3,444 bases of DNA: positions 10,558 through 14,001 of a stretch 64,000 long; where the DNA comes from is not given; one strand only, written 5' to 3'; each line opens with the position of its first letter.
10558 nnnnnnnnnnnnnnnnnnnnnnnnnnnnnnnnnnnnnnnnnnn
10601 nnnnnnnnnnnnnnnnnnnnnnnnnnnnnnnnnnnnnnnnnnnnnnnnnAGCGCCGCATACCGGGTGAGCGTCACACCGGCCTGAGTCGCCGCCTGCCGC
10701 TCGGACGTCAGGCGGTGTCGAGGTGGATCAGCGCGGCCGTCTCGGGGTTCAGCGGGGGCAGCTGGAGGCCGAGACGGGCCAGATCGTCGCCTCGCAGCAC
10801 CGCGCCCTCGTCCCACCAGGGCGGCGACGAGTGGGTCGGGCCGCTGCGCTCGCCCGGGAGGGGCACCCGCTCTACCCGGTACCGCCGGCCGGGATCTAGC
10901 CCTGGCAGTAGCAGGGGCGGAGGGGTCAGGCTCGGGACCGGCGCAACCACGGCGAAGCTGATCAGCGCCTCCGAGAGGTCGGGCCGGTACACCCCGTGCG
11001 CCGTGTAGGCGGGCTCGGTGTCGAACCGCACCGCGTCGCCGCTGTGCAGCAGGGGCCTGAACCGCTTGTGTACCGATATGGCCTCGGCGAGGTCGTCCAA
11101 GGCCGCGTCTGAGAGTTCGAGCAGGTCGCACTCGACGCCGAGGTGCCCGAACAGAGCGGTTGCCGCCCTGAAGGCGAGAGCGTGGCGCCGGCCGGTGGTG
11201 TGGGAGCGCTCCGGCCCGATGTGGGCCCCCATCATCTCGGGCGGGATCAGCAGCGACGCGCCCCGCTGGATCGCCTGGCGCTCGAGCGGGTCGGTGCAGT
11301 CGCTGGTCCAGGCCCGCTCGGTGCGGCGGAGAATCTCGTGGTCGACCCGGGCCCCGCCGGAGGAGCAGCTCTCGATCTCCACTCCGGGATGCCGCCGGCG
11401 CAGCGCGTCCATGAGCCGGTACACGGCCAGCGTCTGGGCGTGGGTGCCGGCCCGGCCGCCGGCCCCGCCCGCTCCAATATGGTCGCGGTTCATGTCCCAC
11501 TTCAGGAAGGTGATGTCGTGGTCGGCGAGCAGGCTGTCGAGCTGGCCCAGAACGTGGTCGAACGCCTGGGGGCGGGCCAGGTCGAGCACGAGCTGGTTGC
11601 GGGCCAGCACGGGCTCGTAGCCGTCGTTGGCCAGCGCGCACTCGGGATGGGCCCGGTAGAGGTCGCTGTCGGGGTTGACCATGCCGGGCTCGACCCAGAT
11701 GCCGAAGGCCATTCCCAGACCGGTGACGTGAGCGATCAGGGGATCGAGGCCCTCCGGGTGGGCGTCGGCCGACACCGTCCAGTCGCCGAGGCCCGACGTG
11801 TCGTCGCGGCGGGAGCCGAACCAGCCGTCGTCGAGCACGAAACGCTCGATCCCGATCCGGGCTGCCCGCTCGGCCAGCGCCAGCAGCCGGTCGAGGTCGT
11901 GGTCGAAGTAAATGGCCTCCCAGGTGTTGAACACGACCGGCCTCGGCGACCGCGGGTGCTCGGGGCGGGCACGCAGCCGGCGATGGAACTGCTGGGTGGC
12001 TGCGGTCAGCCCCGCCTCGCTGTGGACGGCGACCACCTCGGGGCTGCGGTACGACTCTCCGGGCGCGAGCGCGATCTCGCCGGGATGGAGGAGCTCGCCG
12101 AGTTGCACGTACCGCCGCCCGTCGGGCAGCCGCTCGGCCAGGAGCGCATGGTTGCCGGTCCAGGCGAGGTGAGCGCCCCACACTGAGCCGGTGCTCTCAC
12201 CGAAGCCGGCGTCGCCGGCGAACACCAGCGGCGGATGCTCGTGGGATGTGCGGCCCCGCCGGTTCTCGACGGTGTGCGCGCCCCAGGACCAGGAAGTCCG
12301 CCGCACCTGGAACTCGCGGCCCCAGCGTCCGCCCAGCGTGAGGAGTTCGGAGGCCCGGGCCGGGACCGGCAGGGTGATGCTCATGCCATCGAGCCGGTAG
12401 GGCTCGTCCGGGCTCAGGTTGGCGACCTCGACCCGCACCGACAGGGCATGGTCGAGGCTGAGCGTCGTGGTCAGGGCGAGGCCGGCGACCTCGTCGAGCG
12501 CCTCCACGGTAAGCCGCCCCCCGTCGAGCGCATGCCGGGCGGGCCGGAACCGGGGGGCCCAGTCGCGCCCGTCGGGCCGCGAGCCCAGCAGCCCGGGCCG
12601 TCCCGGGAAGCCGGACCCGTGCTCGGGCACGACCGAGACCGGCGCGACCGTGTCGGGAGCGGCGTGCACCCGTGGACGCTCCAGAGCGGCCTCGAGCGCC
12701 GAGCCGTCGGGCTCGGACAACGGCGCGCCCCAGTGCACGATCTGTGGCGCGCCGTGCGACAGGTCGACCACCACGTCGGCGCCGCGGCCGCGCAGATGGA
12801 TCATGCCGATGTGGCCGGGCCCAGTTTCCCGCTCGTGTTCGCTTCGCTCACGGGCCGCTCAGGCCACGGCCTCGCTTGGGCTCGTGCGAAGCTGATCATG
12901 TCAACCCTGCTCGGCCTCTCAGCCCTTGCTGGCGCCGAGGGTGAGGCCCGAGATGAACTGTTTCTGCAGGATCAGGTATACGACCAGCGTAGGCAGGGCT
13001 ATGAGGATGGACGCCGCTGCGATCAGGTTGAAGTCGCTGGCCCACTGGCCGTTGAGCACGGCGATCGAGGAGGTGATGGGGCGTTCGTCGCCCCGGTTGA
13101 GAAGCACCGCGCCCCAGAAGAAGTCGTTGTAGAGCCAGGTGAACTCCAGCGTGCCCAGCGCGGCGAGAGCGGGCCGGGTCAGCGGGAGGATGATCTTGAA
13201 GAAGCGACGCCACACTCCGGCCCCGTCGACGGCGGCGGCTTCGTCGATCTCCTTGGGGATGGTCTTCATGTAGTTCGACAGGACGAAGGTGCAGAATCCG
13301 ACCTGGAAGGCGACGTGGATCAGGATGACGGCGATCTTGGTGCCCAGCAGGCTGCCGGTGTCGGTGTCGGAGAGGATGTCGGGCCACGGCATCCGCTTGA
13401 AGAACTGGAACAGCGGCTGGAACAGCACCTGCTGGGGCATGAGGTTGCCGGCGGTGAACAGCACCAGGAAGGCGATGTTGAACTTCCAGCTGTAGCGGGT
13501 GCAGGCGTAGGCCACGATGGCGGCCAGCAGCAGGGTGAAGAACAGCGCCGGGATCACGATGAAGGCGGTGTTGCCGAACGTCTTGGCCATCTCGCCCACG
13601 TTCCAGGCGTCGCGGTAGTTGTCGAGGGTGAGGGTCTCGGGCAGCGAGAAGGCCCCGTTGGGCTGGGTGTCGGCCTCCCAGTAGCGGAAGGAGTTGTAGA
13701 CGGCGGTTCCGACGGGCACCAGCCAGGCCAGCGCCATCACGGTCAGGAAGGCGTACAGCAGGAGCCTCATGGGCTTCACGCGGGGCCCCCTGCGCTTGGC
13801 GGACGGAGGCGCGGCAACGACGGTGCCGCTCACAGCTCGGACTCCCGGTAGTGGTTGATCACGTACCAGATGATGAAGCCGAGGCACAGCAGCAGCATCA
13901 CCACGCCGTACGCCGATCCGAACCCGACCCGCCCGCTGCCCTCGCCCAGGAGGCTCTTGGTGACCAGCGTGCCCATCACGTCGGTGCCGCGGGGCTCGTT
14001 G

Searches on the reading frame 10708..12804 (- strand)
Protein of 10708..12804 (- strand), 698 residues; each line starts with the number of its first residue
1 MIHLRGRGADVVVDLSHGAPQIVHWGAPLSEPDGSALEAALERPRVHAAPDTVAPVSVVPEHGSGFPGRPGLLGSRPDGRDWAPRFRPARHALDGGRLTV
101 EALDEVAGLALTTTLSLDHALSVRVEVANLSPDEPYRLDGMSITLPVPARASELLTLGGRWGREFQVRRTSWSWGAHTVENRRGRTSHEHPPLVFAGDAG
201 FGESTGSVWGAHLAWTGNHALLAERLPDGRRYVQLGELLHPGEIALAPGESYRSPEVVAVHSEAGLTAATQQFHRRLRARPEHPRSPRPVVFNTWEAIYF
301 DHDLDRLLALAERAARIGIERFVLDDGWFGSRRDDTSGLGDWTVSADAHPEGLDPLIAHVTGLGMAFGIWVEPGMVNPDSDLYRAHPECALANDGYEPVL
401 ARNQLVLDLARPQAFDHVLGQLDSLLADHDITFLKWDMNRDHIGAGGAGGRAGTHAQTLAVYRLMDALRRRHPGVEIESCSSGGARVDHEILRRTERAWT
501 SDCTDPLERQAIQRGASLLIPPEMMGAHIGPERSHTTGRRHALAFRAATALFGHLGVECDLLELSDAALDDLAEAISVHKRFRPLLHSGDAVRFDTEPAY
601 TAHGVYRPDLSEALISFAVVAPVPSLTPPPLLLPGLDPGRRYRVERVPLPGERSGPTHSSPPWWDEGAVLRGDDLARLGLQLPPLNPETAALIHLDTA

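Call 44: search_protein_families(library=pfam, proteins=[window:10708-12804:-], max_evalue=0.001)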
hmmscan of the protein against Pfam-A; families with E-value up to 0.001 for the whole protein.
window:10708-12804:- (698 aa): 3 families
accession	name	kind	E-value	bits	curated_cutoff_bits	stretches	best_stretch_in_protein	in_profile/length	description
PF02065.24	Melibiase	-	3e-116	388.6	27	1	251-589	1-347/347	Melibiase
PF16875.11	Glyco_hydro_36N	-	2.2e-41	142.4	27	1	18-246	1-252/253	Glycosyl hydrolase family 36 N-terminal domain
PF16874.11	Glyco_hydro_36C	-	1.2e-09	38.9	27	1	601-695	2-77/77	Glycosyl hydrolase family 36 C-terminal domain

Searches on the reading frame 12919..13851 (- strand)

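Call 44: search_protein_families(library=pfam, proteins=[window:12919-13851:-], max_evalue=0.001)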
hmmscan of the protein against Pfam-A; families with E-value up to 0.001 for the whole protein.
window:12919-13851:- (310 aa): 1 family
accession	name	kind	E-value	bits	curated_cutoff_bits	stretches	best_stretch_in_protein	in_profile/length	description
PF00528.27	BPD_transp_1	-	2.9e-18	66.7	26.4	1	108-295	3-171/184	Binding-protein-dependent transport system inner membrane component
